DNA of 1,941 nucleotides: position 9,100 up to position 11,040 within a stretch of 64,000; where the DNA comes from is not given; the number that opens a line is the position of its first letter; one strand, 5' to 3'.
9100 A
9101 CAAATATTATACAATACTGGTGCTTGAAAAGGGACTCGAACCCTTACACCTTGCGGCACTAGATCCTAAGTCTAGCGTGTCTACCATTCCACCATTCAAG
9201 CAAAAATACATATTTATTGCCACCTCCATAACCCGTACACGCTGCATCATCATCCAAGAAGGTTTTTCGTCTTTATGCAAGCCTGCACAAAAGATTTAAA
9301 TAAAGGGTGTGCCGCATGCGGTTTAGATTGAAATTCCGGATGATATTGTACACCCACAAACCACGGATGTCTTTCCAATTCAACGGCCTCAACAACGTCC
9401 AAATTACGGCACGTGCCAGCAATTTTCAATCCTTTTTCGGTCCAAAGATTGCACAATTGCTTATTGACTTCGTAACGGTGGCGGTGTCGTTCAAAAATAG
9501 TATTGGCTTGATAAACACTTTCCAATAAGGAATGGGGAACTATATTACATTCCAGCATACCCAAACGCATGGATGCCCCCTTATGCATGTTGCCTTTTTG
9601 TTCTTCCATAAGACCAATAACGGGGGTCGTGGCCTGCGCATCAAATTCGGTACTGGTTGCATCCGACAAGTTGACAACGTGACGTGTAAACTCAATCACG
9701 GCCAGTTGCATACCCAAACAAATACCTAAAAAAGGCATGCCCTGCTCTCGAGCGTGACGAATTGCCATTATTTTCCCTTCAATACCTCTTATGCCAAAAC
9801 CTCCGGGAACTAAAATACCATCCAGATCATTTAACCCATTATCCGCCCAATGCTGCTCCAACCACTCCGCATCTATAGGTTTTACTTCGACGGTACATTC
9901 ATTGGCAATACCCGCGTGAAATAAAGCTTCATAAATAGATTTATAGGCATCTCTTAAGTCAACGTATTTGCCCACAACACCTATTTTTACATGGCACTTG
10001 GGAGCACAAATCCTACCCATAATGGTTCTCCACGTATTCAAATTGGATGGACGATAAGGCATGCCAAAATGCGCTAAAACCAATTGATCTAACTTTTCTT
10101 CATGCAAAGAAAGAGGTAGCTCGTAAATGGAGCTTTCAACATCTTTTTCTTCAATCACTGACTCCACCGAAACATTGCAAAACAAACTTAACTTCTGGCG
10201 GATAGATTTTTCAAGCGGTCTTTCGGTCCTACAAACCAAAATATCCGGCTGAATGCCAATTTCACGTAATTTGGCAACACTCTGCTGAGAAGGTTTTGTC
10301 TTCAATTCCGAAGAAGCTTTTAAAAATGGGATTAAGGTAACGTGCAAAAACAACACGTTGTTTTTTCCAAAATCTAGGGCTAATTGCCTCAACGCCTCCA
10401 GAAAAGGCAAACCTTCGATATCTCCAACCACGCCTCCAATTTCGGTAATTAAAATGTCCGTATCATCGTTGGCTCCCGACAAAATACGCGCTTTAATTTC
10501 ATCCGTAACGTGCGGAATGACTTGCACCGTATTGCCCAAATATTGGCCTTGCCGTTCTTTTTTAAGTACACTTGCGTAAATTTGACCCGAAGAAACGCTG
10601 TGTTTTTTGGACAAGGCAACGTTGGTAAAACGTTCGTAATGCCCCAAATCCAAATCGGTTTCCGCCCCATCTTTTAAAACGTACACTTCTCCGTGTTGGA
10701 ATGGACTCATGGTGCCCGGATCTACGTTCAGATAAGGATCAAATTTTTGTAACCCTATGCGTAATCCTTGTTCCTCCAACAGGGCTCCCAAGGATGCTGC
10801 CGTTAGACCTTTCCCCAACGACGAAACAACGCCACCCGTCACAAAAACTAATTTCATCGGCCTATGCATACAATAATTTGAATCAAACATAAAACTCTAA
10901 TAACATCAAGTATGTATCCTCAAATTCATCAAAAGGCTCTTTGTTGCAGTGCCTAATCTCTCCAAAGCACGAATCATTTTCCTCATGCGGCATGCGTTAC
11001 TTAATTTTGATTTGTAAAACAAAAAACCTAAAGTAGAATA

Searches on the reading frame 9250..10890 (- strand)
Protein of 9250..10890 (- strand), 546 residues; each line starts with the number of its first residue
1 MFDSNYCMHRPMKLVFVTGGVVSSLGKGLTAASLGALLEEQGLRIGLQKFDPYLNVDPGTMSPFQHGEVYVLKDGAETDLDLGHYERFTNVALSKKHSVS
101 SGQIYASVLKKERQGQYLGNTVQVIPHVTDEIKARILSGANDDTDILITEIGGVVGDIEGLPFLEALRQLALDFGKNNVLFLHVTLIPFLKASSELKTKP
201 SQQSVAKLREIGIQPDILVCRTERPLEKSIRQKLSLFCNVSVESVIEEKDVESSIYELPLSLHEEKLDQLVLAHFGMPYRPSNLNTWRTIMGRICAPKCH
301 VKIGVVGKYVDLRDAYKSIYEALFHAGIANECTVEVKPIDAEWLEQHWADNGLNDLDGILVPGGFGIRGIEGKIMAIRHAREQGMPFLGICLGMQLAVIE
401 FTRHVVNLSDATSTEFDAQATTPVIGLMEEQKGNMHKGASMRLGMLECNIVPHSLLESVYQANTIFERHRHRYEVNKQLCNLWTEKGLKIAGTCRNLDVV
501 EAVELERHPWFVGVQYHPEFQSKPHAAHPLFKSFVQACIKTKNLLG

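Call 41: search_protein_families(library=pfam, proteins=[window:9250-10890:-], max_evalue=0.00001)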
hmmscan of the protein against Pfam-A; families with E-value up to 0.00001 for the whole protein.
window:9250-10890:- (546 aa): 3 families
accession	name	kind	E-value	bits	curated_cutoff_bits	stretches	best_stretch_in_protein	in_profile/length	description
PF06418.20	CTP_synth_N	-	5.2e-120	400.2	26.1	1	13-276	1-264/265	CTP synthase N-terminus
PF00117.34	GATase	-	1.5e-43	149.1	22.8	1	312-536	2-189/190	Glutamine amidotransferase class-I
PF07722.19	Peptidase_C26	-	3.6e-13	50.2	20.5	1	374-519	95-219/219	Peptidase C26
